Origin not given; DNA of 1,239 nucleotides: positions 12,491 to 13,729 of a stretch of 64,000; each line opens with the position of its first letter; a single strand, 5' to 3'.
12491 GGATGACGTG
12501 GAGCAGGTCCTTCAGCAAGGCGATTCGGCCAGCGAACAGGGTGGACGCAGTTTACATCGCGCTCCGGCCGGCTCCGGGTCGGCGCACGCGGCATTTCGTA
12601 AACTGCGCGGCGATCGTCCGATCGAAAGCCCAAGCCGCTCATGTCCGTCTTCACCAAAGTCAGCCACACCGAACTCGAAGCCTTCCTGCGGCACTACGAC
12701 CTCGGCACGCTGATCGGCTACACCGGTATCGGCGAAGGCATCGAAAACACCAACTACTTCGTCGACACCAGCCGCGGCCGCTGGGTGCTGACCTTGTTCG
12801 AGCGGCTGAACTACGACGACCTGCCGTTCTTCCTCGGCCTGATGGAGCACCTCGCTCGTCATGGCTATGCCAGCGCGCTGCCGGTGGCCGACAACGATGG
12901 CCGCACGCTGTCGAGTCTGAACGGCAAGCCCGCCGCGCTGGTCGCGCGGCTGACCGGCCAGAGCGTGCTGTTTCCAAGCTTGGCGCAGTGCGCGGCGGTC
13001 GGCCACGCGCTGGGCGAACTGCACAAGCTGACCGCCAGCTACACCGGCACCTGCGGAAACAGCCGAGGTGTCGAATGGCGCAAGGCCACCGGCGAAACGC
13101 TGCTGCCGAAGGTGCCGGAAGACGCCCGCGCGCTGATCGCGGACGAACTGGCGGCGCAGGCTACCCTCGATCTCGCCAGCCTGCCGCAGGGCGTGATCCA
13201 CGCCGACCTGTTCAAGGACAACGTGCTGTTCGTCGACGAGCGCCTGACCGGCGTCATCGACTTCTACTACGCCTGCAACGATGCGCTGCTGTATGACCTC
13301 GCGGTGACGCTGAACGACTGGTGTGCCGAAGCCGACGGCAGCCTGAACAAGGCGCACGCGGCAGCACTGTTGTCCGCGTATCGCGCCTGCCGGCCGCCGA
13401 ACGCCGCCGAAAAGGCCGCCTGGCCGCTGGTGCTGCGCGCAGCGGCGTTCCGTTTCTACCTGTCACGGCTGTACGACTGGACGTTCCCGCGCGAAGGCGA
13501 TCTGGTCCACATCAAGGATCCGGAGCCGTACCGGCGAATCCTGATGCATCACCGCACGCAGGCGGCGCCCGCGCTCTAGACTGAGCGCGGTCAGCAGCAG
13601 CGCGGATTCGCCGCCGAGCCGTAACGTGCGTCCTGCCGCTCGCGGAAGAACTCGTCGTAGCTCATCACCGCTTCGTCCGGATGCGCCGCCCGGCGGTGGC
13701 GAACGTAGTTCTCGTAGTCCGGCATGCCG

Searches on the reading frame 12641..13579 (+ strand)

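Call 63: search_protein_families(library=pfam, proteins=[window:12641-13579:+], max_evalue=0.00001)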
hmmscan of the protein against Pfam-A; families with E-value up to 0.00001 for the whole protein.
window:12641-13579:+ (312 aa): 1 family
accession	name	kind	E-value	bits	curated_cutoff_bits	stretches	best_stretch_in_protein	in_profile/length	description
PF01636.29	APH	-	1.1e-41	143.7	23.2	1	28-252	3-238/239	Phosphotransferase enzyme family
